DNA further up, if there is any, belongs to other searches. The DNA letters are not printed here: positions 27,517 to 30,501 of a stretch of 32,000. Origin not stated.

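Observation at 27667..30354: In-frame fusion of a phosphomannomutase/PGM (PgcA-type) to a GDP-mannose 4,6-dehydratase-like domain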

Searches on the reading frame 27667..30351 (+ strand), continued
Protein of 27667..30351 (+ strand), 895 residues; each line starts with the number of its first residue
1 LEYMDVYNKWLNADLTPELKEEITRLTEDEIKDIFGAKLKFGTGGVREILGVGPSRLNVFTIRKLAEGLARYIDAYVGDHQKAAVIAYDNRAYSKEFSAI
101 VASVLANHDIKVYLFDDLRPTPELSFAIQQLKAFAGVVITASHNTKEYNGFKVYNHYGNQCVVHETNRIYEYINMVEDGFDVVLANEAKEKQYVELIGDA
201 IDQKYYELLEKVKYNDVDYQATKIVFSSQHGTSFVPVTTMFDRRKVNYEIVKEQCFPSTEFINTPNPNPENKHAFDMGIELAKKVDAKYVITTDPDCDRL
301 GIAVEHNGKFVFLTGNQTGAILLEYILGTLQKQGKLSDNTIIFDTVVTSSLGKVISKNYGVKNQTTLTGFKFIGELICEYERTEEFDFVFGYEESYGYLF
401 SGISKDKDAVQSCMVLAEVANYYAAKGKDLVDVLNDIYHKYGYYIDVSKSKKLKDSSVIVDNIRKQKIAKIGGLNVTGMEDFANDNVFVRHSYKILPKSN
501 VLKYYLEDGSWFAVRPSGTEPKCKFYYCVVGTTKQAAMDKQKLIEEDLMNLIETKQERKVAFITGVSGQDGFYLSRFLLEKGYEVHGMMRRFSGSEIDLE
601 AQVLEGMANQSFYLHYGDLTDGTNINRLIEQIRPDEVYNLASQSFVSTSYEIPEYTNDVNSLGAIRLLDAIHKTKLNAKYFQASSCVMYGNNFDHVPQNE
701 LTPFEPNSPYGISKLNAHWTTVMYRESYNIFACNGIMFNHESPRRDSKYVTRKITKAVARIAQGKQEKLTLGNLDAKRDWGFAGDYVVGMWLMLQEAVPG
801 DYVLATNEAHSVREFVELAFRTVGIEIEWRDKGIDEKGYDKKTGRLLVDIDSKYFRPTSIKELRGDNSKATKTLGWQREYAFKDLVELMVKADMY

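Call 67: find_encoding_contigs(protein=P0508, flank=7000, max_places=2)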
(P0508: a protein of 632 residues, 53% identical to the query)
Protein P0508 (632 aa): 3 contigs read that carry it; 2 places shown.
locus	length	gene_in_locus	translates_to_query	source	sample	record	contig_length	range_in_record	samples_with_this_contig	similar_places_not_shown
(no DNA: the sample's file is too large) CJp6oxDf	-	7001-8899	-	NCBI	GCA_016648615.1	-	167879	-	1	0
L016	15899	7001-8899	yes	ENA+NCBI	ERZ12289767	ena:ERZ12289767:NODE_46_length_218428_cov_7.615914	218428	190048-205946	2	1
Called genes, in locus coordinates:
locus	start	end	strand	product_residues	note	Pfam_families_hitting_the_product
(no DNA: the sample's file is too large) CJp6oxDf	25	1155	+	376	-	PF00534:Glycos_transf_1, PF13692:Glyco_trans_1_4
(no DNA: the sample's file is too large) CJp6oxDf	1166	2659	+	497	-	PF01943:Polysacc_synt (weak)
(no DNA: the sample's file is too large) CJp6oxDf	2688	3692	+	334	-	PF00288:GHMP_kinases_N, PF08544:GHMP_kinases_C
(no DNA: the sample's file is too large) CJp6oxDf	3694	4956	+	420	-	PF00483:NTP_transferase, PF12804:NTP_transf_3 (weak), PF00702:Hydrolase, PF08645:PNK3P (weak), PF13242:Hydrolase_like, PF13419:HAD_2 (weak)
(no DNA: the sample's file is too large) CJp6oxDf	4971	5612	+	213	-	PF13580:SIS_2, PF01380:SIS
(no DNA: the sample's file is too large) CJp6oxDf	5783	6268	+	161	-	-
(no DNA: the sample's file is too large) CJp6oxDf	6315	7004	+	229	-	PF02397:Bac_transf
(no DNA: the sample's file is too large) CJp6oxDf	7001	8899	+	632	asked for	PF20511:PMI_typeI_cat, PF21621:MPI_cupin_dom, PF01370:Epimerase, PF02719:Polysacc_synt_2 (weak), PF04321:RmlD_sub_bind, PF16363:GDP_Man_Dehyd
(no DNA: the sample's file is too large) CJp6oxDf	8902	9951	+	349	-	PF00483:NTP_transferase, PF12804:NTP_transf_3 (faint), PF22640:ManC_GMP_beta-helix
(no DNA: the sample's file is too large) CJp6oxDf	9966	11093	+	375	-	PF13439:Glyco_transf_4, PF13477:Glyco_trans_4_2 (weak), PF13579:Glyco_trans_4_4 (weak), PF00534:Glycos_transf_1, PF13692:Glyco_trans_1_4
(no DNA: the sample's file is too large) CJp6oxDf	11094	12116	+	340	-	PF00534:Glycos_transf_1, PF13692:Glyco_trans_1_4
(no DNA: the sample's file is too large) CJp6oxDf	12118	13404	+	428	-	PF04932:Wzy_C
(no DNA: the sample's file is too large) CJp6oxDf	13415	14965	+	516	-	PF13091:PLDc_2, PF00614:PLDc (weak)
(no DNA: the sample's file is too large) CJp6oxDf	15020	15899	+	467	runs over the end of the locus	PF04932:Wzy_C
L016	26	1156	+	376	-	PF00534:Glycos_transf_1, PF13692:Glyco_trans_1_4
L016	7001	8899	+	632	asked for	PF20511:PMI_typeI_cat, PF21621:MPI_cupin_dom, PF01370:Epimerase, PF02719:Polysacc_synt_2 (weak), PF04321:RmlD_sub_bind, PF16363:GDP_Man_Dehyd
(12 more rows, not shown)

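Call 71: find_encoding_contigs(protein=P0003, flank=6000, max_places=3)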
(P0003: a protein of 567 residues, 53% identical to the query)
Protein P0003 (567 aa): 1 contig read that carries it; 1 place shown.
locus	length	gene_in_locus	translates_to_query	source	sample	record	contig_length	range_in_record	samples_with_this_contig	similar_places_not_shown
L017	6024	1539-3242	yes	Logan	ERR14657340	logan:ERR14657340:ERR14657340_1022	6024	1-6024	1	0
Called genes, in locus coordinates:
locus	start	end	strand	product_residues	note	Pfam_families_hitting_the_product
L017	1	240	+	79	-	?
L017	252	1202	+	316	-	PF00535:Glycos_transf_2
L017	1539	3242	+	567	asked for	PF02878:PGM_PMM_I, PF02879:PGM_PMM_II, PF02880:PGM_PMM_III, PF00408:PGM_PMM_IV (weak)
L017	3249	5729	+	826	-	PF07538:ChW, PF08481:GBS_Bsp-like, PF01183:Glyco_hydro_25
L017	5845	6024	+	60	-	?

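Call 72: find_encoding_contigs(protein=P0006, flank=6000, max_places=3)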
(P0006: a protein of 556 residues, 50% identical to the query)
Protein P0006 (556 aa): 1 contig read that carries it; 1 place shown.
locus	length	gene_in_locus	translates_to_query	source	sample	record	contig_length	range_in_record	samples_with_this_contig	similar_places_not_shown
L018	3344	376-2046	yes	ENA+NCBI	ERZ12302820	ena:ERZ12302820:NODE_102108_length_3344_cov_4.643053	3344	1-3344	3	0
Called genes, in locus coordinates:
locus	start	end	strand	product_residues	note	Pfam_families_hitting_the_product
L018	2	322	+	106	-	?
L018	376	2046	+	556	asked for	PF02878:PGM_PMM_I, PF02879:PGM_PMM_II, PF02880:PGM_PMM_III, PF00408:PGM_PMM_IV (weak)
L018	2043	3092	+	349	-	PF00534:Glycos_transf_1, PF13692:Glyco_trans_1_4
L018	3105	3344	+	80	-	?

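Call 84: predict_structure(alignment_id=A2)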
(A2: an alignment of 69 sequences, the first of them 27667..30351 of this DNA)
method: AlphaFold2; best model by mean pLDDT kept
length: 895 residues; sequences in the alignment: 69
mean_pLDDT: 81.8   pTM: 0.65
mean pLDDT of the five models: 81.8, 79.5, 76.2, 76.1, 73.3
residues with pLDDT >= 90: 414; 70-90: 290; 50-70: 118; < 50: 73
segments of 3 or more residues with pLDDT < 50: 48-55, 490-493, 594-597, 644-657, 686-710, 737-740, 742-748, 857-861
pLDDT, mean of each block of 10 residues (from residue 1): 79 78 79 66 52 58 92 82 94 92 97 96 96 95 80 92 85 86 95 97 97 95 97 96 98 94 91 96 98 94 97 95 97 95 93 96 89 89 92 91 93 97 98 97 91 77 85 95 65 63 95 82 90 93 92 67 74 78 80 50 55 76 81 83 45 45 78 80 54 41 42 55 67 53 47 85 92 76 74 71 70 91 96 89 94 61 65 83 87 85
secondary structure, 60 per line:
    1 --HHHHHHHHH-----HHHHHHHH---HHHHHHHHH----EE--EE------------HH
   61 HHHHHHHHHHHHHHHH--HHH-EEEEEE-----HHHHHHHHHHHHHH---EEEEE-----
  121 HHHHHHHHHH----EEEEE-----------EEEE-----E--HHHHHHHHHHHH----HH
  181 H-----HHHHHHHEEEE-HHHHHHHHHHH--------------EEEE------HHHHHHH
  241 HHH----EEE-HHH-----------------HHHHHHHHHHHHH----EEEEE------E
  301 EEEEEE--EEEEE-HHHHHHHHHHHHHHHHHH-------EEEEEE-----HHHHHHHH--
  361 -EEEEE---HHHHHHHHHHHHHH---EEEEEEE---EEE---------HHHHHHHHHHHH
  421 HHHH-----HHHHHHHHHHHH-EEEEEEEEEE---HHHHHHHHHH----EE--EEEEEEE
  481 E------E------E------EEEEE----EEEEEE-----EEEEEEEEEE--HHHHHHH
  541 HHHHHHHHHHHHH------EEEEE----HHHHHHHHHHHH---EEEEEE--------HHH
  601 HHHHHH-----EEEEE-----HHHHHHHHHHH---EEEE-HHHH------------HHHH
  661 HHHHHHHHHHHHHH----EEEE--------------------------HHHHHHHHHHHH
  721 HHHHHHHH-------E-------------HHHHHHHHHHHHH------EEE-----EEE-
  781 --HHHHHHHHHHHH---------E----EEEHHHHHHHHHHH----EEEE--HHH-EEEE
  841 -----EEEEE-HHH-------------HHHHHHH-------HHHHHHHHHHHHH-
elements in order (helices of 4 or more, strands of 3 or more residues): H3-11 H17-24 H28-36 H59-76 E83-88 H94-107 E111-115 H121-130 E135-139 E151-154 H163-174 H187-193 E194-197 H199-209 E224-227 H234-243 E248-250 H272-284 E289-293 E300-306 E309-313 H315-332 E340-345 H351-358 E362-366 H370-383 E387-393 E397-399 H409-424 H430-441 E443-452 H456-465 E474-481 E502-506 E511-516 E522-531 H534-553 E560-564 H569-580 E584-589 H598-606 E612-616 H622-632 E636-639 H641-644 H657-674 E679-682 H709-728 H750-762 E769-771 E777-779 H783-794 E809-811 H812-822 E827-830 E837-840 E846-850 H868-874 H882-894
